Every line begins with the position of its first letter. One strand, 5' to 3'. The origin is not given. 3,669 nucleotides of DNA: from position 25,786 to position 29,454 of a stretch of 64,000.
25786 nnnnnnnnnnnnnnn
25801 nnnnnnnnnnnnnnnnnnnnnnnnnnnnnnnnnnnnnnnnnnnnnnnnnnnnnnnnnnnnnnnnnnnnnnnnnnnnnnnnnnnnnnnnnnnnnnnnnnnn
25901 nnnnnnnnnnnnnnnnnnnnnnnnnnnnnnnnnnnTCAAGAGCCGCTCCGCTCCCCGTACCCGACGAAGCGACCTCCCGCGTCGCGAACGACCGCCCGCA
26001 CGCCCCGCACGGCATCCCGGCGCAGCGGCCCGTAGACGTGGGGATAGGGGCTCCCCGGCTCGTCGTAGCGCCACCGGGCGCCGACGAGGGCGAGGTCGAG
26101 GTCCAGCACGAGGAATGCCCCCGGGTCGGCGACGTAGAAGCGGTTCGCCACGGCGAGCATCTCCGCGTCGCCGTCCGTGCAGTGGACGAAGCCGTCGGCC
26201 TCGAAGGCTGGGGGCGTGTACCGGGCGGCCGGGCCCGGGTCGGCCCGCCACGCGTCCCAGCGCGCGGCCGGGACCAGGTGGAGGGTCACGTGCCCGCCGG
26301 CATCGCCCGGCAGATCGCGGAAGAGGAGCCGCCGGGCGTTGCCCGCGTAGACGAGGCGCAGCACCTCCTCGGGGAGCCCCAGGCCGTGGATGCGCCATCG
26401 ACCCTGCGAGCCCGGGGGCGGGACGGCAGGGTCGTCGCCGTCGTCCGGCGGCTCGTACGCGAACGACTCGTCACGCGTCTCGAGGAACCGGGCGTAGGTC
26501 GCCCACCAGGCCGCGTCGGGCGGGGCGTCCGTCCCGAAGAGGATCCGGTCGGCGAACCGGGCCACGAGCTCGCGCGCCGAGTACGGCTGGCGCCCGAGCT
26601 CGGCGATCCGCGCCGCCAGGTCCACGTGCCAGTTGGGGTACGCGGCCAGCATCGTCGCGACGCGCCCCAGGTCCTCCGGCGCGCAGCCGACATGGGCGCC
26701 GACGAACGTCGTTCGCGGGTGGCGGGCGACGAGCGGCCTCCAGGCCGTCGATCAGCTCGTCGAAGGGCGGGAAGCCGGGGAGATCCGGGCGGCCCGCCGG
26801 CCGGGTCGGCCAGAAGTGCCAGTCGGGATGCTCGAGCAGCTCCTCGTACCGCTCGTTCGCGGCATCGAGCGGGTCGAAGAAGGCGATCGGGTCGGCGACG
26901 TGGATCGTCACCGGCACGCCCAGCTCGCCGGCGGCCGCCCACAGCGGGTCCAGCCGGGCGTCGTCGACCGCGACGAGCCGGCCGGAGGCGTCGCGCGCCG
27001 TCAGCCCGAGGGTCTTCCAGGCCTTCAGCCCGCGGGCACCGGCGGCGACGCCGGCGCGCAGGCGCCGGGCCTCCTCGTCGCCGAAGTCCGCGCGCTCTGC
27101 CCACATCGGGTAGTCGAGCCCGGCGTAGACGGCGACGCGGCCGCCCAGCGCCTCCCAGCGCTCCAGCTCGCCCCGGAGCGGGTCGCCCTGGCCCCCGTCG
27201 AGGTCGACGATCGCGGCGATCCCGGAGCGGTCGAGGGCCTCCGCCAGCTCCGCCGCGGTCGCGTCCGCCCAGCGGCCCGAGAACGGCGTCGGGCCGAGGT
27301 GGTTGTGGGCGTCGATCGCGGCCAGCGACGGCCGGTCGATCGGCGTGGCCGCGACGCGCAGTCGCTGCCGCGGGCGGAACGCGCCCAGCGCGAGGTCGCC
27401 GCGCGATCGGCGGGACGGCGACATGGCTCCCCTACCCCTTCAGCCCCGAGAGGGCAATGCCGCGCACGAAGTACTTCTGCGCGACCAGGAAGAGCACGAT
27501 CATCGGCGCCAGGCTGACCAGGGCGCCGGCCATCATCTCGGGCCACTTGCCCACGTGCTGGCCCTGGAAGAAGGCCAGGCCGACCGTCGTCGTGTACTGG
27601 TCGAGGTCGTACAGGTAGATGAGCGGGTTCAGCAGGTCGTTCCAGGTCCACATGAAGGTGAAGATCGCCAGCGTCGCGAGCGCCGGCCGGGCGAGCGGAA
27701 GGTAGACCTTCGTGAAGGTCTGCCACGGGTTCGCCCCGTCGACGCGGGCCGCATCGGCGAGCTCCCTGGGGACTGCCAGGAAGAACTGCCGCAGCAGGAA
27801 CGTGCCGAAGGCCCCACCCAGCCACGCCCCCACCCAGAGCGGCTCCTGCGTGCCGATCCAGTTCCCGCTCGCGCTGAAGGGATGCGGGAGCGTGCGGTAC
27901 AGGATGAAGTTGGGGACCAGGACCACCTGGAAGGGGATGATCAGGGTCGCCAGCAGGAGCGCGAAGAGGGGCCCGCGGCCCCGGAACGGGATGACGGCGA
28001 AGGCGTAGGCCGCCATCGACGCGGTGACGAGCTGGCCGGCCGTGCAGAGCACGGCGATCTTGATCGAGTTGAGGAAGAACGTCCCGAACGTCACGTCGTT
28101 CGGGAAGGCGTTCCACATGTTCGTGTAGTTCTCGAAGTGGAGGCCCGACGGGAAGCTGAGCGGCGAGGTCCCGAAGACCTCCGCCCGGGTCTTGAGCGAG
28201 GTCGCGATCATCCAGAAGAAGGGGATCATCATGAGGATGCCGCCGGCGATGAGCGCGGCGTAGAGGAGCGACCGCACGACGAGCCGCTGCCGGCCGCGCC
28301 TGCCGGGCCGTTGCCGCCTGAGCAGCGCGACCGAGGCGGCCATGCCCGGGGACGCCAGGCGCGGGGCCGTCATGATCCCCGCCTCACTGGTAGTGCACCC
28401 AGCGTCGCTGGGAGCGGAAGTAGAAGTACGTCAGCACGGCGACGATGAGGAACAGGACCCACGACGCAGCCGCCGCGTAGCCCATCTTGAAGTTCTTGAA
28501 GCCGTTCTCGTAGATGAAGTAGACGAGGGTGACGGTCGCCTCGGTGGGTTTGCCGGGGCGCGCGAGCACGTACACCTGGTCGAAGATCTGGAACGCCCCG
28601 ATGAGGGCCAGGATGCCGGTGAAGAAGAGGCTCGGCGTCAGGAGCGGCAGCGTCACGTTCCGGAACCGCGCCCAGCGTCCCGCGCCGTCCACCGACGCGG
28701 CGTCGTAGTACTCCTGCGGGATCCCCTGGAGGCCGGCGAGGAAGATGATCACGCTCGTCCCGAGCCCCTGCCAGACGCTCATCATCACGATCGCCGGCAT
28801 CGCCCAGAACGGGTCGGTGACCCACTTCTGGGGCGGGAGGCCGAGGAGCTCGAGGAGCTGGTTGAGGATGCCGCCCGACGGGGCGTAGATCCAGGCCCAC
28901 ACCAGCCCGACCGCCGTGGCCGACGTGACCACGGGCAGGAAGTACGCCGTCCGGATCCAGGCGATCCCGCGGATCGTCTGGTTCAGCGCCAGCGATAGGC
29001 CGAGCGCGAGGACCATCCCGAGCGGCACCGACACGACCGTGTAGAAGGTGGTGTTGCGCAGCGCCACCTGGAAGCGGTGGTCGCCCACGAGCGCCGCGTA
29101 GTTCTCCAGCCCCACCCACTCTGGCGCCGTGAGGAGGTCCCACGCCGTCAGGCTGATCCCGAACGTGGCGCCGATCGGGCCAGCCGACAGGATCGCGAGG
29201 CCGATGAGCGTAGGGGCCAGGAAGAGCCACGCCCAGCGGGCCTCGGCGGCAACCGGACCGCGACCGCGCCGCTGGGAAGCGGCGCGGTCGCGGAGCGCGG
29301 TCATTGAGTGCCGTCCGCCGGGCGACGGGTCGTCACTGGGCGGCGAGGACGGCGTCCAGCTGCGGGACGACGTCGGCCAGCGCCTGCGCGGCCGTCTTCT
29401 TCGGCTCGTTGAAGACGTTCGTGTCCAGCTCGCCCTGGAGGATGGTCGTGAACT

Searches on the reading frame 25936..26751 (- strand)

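Call 7: search_protein_families(library=pfam, proteins=[window:25936-26751:-], max_evalue=0.01)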
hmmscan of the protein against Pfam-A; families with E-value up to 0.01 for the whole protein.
window:25936-26751:- (271 aa): 2 families
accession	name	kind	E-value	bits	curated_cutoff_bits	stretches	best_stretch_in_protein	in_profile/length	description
PF04909.20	Amidohydro_2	-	1.1e-14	55.3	26.4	1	6-144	164-288/289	Amidohydrolase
PF06108.18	DUF952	-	5.1e-13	49.2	23.7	1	160-250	2-89/90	Protein of unknown function (DUF952)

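Call 8: search_protein_families(library=ncbifam, proteins=[window:25936-26751:-], max_evalue=0.01)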
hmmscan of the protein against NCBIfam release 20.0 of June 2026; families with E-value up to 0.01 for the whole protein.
window:25936-26751:- (271 aa): 0 families

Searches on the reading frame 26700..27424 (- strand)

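Call 11: search_protein_families(library=pfam, proteins=[window:26700-27424:-], max_evalue=0.01)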
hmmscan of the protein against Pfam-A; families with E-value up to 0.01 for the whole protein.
window:26700-27424:- (241 aa): 1 family
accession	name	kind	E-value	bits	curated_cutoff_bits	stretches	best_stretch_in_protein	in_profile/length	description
PF04909.20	Amidohydro_2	-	0.00015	22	26.4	1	37-185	1-147/289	Amidohydrolase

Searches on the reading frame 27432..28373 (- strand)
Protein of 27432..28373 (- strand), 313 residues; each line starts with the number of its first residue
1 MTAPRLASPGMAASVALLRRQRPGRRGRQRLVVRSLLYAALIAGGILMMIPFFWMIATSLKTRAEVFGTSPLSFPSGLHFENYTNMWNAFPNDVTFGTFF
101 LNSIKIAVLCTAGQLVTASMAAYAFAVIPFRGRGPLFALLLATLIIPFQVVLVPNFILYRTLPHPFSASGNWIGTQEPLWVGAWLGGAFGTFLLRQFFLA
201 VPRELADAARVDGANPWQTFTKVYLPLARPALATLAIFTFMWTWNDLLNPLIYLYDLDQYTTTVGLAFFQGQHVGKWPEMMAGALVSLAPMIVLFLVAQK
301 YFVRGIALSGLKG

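Call 7: search_protein_families(library=pfam, proteins=[window:27432-28373:-], max_evalue=0.01)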
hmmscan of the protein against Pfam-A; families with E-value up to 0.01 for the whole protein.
window:27432-28373:- (313 aa): 1 family
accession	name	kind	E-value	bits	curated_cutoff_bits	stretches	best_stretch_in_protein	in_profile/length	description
PF00528.27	BPD_transp_1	-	8.2e-15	55.4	26.4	1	118-306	5-182/184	Binding-protein-dependent transport system inner membrane component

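Call 8: search_protein_families(library=ncbifam, proteins=[window:27432-28373:-], max_evalue=0.01)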
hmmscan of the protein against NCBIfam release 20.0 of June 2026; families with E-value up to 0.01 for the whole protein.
window:27432-28373:- (313 aa): 18 families
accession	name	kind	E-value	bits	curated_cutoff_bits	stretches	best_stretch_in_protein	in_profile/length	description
NF008210.0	PRK10973.1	equivalog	6.3e-39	134.3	297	1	37-307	12-277/281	sn-glycerol-3-phosphate ABC transporter permease UgpE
NF040932.1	ABC_arch_GlcU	equivalog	9.8e-32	110.7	340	1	37-310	5-268/272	glucose ABC transporter permease GlcU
NF008231.0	PRK10998.1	equivalog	6.1e-30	104.8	261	1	29-313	11-296/296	maltose ABC transporter permease MalG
NF011624.0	PRK15050.1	equivalog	1.5e-08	34.1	247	1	198-247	184-233/297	2-aminoethylphosphonate ABC transporter permease subunit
NF008232.0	PRK10999.1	equivalog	2.3e-07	29.9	392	1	180-247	380-447/520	maltose ABC transporter permease MalF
NF006939.0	PRK09421.1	equivalog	1.8e-06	27.5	262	1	102-293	14-210/230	molybdate ABC transporter permease subunit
TIGR01581.1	Mo_ABC_porter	hypoth_equivalog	2.1e-06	27.4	210.3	1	188-296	116-224/225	ABC transporter permease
NF007047.0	PRK09500.1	equivalog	2.9e-06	27.1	326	1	77-299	36-249/257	spermidine/putrescine ABC transporter permease PotC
TIGR02141.1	modB_ABC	equivalog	5.3e-06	26.2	182.6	1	103-279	3-184/208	molybdate ABC transporter permease subunit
NF007044.0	PRK09497.1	equivalog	1e-05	25.2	348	0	46-149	21-110/285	spermidine/putrescine ABC transporter permease PotB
NF040839.1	tungstate_WtpB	equivalog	1.7e-05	24.6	340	1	99-241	45-191/251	tungstate ABC transporter permease WtpB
NF008049.0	PRK10782.1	subfamily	0.00014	21.7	212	1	169-240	83-154/217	methionine ABC transporter permease MetI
TIGR03226.1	PhnU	equivalog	0.00027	20.5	283.45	1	201-247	205-251/311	2-aminoethylphosphonate ABC transporter permease subunit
TIGR00969.1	3a0106s02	subfamily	0.00099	18.6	240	1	103-243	66-211/272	sulfate ABC transporter permease subunit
NF007852.0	PRK10561.1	equivalog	0.0019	18.1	335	1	199-247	182-230/295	sn-glycerol-3-phosphate ABC transporter permease UgpA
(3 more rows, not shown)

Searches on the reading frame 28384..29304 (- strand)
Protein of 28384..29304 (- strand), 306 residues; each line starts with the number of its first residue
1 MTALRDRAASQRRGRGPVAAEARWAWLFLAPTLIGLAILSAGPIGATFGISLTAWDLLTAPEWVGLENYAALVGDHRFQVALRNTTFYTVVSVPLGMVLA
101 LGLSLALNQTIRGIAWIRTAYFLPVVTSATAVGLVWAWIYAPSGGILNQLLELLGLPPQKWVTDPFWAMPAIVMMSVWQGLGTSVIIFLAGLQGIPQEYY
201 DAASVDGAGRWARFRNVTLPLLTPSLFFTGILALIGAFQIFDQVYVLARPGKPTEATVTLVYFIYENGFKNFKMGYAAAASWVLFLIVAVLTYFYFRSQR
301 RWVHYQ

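Call 7: search_protein_families(library=pfam, proteins=[window:28384-29290:-], max_evalue=0.01)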
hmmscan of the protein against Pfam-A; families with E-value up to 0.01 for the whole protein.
window:28384-29290:- (302 aa): 0 families

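Call 8: search_protein_families(library=ncbifam, proteins=[window:28384-29290:-], max_evalue=0.01)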
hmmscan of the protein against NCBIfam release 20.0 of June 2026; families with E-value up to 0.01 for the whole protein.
window:28384-29290:- (302 aa): 0 families

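Call 10: search_protein_families(library=ncbifam, proteins=[window:28384-29304:-], max_evalue=0.001)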
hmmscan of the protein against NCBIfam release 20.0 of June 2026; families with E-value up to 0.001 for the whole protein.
window:28384-29304:- (306 aa): 20 families
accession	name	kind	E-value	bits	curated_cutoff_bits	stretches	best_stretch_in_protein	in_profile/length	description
NF007852.0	PRK10561.1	equivalog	2.7e-38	132.5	335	1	20-306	9-295/295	sn-glycerol-3-phosphate ABC transporter permease UgpA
NF040931.1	ABC_arch_GlcT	equivalog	1.1e-31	110.6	360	1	46-304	18-277/278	glucose ABC transporter permease GlcT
NF008232.0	PRK10999.1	equivalog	2e-19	69.7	392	1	63-299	264-515/520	maltose ABC transporter permease MalF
TIGR02140.1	permease_CysW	equivalog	2.4e-11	43.6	329.1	1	65-292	32-248/261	sulfate ABC transporter permease subunit CysW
TIGR03262.1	PhnU2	equivalog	4.6e-11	42.1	593.25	1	59-296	33-253/546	putative 2-aminoethylphosphonate ABC transporter permease subunit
TIGR00969.1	3a0106s02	subfamily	9.2e-10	38.4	240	1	64-292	45-262/272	sulfate ABC transporter permease subunit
TIGR01581.1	Mo_ABC_porter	hypoth_equivalog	2.1e-09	37.2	210.3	1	75-290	16-221/225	ABC transporter permease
NF011624.0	PRK15050.1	equivalog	7.4e-08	31.8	247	1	24-299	23-285/297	2-aminoethylphosphonate ABC transporter permease subunit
NF007044.0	PRK09497.1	equivalog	1.6e-07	31.1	348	1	64-300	48-276/285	spermidine/putrescine ABC transporter permease PotB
TIGR02141.1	modB_ABC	equivalog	2.2e-07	30.7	182.6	1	80-291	2-196/208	molybdate ABC transporter permease subunit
NF006955.0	PRK09433.2-3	equivalog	3.5e-07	29.2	801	1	50-286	25-251/543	thiamine/thiamine pyrophosphate ABC transporter permease ThiP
TIGR03226.1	PhnU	equivalog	5e-07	29.5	283.45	1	34-297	46-302/311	2-aminoethylphosphonate ABC transporter permease subunit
NF040932.1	ABC_arch_GlcU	equivalog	7.1e-07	29.1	340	1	185-296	149-261/272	glucose ABC transporter permease GlcU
NF006956.0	PRK09433.2-5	equivalog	9.8e-07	27.7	984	1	77-283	58-256/543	thiamine/thiamine pyrophosphate ABC transporter permease ThiP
NF008231.0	PRK10998.1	equivalog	4.7e-05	23.1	261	1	173-282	162-268/296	maltose ABC transporter permease MalG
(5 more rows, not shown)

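Call 11: search_protein_families(library=pfam, proteins=[window:28384-29304:-], max_evalue=0.01)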
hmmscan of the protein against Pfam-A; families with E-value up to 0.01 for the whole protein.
window:28384-29304:- (306 aa): 1 family
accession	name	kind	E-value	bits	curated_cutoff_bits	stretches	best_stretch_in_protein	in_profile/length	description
PF00528.27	BPD_transp_1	-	2.2e-16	60.6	26.4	1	93-300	2-180/184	Binding-protein-dependent transport system inner membrane component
